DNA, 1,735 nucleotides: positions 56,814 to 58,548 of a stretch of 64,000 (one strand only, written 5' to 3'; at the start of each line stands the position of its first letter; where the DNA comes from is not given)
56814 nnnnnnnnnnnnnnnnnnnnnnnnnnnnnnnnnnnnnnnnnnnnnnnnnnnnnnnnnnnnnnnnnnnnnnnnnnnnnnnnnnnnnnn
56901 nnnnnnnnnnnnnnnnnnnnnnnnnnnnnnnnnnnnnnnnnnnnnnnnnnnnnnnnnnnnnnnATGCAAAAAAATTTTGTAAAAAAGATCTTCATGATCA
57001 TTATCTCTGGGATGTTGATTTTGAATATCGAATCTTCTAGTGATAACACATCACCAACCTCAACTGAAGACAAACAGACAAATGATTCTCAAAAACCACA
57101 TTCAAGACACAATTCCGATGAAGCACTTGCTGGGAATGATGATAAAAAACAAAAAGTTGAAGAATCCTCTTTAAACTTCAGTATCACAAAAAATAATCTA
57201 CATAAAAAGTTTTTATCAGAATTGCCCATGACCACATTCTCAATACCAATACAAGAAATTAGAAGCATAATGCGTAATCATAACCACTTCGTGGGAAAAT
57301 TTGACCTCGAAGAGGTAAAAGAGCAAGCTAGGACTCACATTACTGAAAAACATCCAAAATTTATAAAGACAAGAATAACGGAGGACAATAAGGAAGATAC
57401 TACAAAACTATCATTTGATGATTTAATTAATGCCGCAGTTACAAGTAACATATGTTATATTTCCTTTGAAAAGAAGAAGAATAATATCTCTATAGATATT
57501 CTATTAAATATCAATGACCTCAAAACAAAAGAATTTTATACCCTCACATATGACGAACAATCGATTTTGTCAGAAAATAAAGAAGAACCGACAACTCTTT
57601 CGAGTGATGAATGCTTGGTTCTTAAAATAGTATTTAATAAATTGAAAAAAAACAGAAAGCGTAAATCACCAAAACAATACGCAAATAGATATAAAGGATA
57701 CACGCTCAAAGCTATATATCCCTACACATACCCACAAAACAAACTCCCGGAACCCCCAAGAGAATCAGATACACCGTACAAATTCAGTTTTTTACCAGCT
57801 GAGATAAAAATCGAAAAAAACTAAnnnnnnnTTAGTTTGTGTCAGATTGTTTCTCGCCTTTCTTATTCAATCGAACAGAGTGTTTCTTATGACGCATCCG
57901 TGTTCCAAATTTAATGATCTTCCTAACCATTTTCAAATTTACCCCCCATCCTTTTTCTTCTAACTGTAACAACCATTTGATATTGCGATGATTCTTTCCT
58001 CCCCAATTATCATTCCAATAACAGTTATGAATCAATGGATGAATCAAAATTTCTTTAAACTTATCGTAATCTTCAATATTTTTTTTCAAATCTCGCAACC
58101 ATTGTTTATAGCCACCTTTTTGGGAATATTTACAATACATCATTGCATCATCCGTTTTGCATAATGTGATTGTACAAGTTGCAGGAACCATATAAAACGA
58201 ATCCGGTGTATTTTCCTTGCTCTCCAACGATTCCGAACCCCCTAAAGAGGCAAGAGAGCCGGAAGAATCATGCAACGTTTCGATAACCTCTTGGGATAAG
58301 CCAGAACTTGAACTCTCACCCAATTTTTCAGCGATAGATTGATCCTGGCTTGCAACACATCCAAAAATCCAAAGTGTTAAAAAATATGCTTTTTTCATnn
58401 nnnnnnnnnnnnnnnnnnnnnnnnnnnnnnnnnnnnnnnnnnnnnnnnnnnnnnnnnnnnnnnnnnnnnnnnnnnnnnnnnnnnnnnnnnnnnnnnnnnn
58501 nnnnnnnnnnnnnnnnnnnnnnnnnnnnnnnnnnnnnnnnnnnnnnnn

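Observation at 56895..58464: A 1.5-kb AT-rich two-gene cassette bounded by perfect 27-bp direct repeats lies beside tRNA-Arg(UCU)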

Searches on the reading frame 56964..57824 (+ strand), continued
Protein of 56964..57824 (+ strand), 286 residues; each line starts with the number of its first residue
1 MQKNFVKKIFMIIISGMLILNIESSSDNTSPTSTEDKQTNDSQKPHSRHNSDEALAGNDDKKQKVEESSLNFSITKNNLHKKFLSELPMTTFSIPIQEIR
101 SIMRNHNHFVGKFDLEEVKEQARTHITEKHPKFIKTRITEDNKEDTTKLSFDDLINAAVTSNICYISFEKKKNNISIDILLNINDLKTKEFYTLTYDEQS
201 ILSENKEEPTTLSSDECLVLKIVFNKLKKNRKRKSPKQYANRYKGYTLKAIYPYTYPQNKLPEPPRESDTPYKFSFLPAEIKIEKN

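Call 67: fold_search(model_id=the predicted structure, library=pdb)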
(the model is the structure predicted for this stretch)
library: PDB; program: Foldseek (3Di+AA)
matches with E <= 10: 445; with E <= 0.001: 0
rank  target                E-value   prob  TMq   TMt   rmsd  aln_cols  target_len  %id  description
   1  1rsy                  2.5e-01  0.04  0.08  0.14  17.8       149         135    9  STRUCTURE OF THE FIRST C2-DOMAIN OF SYNAPTOTAGMIN I: A NOVEL CA2+(SLASH)PHOSPHOLIPID BINDING FOLD (released 1995-05-08)
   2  4dq9_B                3.1e-01  0.06  0.08  0.15  19.8       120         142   14  Crystal structure of the minor pseudopilin EPSH from the type II secretion system of Vibrio cholerae (released 2013-03-13)
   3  2qv8_A                3.3e-01  0.04  0.08  0.14  18.1       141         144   13  Structure of the minor pseudopilin EpsH from the Type 2 Secretion System of Vibrio cholerae (released 2008-02-26)
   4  5ool_6                3.5e-01  0.06  0.13  0.11  23.9       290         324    7  Structure of a native assembly intermediate of the human mitochondrial ribosome with unfolded interfacial rRNA (released 2017-09-13)
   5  5vfe_B                3.7e-01  0.03  0.09  0.15  18.2       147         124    8  Synaptotagmin 1 C2A domain, lead-bound (released 2018-04-11)
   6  4v1a_b                4.2e-01  0.04  0.11  0.10  21.5       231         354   11  Structure of the large subunit of the mammalian mitoribosome, part 2 of 2 (released 2014-10-08)
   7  7u4q_A                4.2e-01  0.04  0.09  0.15  18.4       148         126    8  Human Synaptotagmin-1 C2A Y181F Ca2+ bound (released 2023-03-15)
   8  8qsj_d                4.2e-01  0.02  0.09  0.10  25.0       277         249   12  Human mitoribosomal large subunit assembly intermediate 2 with GTPBP7 (released 2023-12-13)
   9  7qh7_6                4.9e-01  0.04  0.12  0.12  19.2       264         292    7  Cryo-EM structure of the human mtLSU assembly intermediate upon MRM2 depletion - class 4 (released 2022-05-18)
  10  8xm7_B                4.9e-01  0.02  0.09  0.03  24.6       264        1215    7  Cryo-EM structure of the RhoG/DOCK5/ELMO1/Rac1 complex: RhoG/DOCK5/ELMO1 focused map (released 2024-06-26)
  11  5ma5_D                5.5e-01  0.04  0.07  0.09  15.7       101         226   16  GFP-binding DARPin fusion gc_K11 (released 2017-11-08)
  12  4w77_A                6.5e-01  0.04  0.08  0.10  15.6        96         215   18  Crystal Structure of Full-Length Split GFP Mutant D21H/K26C Disulfide and Metal-Mediated Dimer, P 21 21 21 Space Group (released 2015-02-18)
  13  3ai5                  6.5e-01  0.03  0.07  0.07  15.7       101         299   16  Crystal structure of yeast enhanced green fluorescent protein-ubiquitin fusion protein (released 2010-09-29)
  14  4as8                  6.5e-01  0.02  0.07  0.09  15.7       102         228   18  X-ray structure of the cyan fluorescent protein Cerulean cryoprotected with ethylene glycol (released 2012-10-31)
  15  9e9c_6                7.7e-01  0.04  0.13  0.12  22.2       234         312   12  Mouse mitoribosome large subunit assembly intermediate bound to NSUN4, METRF4, GTPBP7, GTPBP10 and the MALSU1-L0R8F8-m (released 2025-08-06)
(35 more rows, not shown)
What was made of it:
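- Tried and rejected: Foldseek against the PDB gave nothing below E 0.25 (call 67).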

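Call 73: search_protein_families(library=phrogs, proteins=[window:56964-57824:+, L092:8997-9866:-, L092:8618-9022:+], max_evalue=0.01)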
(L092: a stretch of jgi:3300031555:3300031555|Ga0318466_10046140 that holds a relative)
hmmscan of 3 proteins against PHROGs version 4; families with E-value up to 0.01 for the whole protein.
window:56964-57824:+ (286 aa): 0 families

L092:8997-9866:- (289 aa): 0 families

L092:8618-9022:+ (134 aa): 0 families

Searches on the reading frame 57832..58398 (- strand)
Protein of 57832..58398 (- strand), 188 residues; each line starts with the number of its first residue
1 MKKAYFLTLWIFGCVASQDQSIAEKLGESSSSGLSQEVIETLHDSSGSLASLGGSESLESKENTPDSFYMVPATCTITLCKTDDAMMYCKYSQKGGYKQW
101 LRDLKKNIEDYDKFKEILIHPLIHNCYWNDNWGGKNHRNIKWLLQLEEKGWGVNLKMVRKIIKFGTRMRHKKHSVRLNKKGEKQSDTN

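Call 7: search_protein_families(library=pfam, proteins=[window:57832-58398:-], max_evalue=0.01)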
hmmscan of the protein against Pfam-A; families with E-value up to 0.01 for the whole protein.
window:57832-58398:- (188 aa): 0 families

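Call 9: find_encoding_contigs(protein=window:57832-58398:-, flank=10000, max_places=10)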
Protein window:57832-58398:- (188 aa): 2 contigs read that carry it; 1 place shown.
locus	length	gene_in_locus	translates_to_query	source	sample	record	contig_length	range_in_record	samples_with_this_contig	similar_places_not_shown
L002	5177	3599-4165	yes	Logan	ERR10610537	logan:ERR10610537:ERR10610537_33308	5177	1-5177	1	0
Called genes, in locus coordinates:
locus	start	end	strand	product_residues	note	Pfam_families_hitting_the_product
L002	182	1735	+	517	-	PF01921:tRNA-synt_1f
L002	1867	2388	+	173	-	PF00916:Sulfate_transp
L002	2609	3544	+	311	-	PF00916:Sulfate_transp, PF01740:STAS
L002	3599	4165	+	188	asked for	-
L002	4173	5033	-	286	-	-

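Call 11: find_homologous_proteins(query=window:57832-58398:-, max_evalue=0.01)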
Query window:57832-58398:- (188 aa): 4 proteins with E <= 0.01 among 48 candidates.
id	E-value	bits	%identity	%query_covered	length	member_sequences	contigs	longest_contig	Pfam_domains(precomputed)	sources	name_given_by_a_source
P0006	8.2e-110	383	90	100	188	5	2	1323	-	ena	-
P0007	1.4e-26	111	50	75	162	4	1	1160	-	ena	-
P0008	1.3e-25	108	49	75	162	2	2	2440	-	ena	-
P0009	3.0e-16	77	44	75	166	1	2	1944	-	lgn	-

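Call 18: find_encoding_contigs(protein=P0008, flank=10000, max_places=6)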
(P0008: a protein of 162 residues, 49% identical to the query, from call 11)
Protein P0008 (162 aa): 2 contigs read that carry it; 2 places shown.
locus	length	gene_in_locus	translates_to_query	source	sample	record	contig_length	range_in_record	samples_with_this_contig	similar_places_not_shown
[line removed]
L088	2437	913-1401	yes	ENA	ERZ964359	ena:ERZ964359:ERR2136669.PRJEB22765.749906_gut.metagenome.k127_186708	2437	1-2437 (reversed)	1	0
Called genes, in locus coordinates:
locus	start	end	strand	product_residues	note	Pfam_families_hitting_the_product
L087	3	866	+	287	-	?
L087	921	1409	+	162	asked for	-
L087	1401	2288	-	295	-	-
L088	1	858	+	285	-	?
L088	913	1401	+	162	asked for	-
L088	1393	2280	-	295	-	-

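Call 19: find_encoding_contigs(protein=P0009, flank=10000, max_places=6)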
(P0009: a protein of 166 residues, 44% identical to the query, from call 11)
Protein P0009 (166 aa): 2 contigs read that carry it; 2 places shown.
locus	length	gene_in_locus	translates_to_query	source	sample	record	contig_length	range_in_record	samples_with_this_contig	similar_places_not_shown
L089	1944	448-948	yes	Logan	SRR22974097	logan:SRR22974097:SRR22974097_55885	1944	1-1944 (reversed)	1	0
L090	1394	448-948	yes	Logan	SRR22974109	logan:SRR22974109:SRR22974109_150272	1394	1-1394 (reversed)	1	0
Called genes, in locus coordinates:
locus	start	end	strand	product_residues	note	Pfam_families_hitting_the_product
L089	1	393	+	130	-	?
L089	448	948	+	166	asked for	-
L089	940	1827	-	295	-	-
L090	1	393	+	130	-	?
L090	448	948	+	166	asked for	-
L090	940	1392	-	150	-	?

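Call 52: predict_structure(alignment_id=A2)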
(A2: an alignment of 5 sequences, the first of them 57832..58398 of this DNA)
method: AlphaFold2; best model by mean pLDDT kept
length: 188 residues; sequences in the alignment: 5
mean_pLDDT: 36.5   pTM: 0.26
mean pLDDT of the five models: 36.5, 35.8, 34.2, 34.0, 33.7
residues with pLDDT >= 90: 0; 70-90: 0; 50-70: 9; < 50: 179
segments of 3 or more residues with pLDDT < 50: 1-101, 103-141, 144-153, 164-188
pLDDT, mean of each block of 10 residues (from residue 1): 25 26 28 28 29 28 24 25 34 42 46 46 45 43 47 50 48 43 38
secondary structure, 60 per line:
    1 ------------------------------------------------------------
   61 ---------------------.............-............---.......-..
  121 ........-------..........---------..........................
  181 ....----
elements in order: H82-94 H96-107 H111-117 H119-128 H136-145 H155-184

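Call 54: search_protein_representatives(alignment_id=A2)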
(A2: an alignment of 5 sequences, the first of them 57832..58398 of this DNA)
Query: 5 sequences, 162 profile positions. Proteins with E-value up to 0.001 (for the whole library): 5; up to 1e-10: 2; up to 1e-30: 2. The best 5 are listed.
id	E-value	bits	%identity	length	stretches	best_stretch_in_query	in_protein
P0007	9.0e-99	344.0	-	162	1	1-162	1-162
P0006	9.4e-71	252.9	-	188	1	1-158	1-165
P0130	5.6e-09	52.1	-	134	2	99-155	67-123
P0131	7.8e-06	41.9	-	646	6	82-127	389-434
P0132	2.9e-04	36.8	-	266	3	76-117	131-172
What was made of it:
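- A profile search of 1.84 billion proteins recovers the 134-aa protein at 5.6e-9 (call 54).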

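Call 56: search_protein_families(library=pfam, proteins=[P0130, P0131, P0132, P0008, L087:1401-2288:-], max_evalue=1)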
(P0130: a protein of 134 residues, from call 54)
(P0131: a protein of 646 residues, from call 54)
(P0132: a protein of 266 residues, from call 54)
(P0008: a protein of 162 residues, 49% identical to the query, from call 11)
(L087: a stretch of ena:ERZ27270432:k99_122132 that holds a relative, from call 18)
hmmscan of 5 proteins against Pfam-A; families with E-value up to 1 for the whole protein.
P0130 (134 aa): 0 families

P0131 (646 aa): 8 families
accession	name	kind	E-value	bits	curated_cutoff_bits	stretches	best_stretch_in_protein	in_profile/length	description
PF19408.5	PKD_6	-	4.8e-16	59.3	25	1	484-560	2-82/82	PKD-like domain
PF18962.6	Por_Secre_tail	-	6.5e-12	46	27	1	580-644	1-70/75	Secretion system C-terminal sorting domain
PF06739.17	SBBP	-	8.2e-11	42.1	20.5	3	288-317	1-31/38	Beta-propeller repeat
PF01982.22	CTP-dep_RFKase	-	0.0044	17.4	25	0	316-336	19-39/121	Domain of unknown function DUF120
PF14382.12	ECR1_N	-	0.041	14.1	27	0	121-136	5-21/38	Exosome complex exonuclease RRP4 N-terminal region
PF19081.6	Ig_7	-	0.42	11.4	27.3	0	484-563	1-83/84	Ig-like domain CHU_C associated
PF22352.2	K319L-like_PKD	-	0.44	11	27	0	505-562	24-84/84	K319L-like, PKD domain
PF20398.3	DUF6691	-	0.46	11.2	27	0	58-83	96-121/142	Family of unknown function (DUF6691)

P0132 (266 aa): 7 families
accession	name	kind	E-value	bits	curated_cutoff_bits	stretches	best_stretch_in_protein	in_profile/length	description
PF14295.12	PAN_4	-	4e-33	113.7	27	3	47-91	1-51/51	PAN domain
PF00024.32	PAN_1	-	1.5e-17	63.6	21.4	3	59-93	20-54/76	PAN domain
PF08276.17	PAN_2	-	7.5e-14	52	21.1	3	61-93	28-62/67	PAN-like domain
PF00407.25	Bet_v_1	-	0.022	15.1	22.4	0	150-176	48-74/151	Pathogenesis-related protein Bet v 1 family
PF01826.23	TIL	-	0.023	15.3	24.5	0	142-169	23-50/55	Trypsin Inhibitor like cysteine rich domain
PF07676.18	PD40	-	0.073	13.5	20.9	0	47-59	5-17/38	WD40-like Beta Propeller Repeat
PF24205.1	Antiholin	-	0.21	11.8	27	0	143-164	65-86/96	T4-like virus antiholin family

P0008 (162 aa): 0 families

L087:1401-2288:- (295 aa): 0 families

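Call 73: search_protein_families(library=phrogs, proteins=[window:57832-58398:-, L087:1401-2288:-, L087:921-1409:+], max_evalue=0.01)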
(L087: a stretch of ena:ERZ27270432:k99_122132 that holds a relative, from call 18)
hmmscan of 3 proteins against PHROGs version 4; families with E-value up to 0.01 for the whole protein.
window:57832-58398:- (188 aa): 0 families

L087:1401-2288:- (295 aa): 0 families

L087:921-1409:+ (162 aa): 0 families
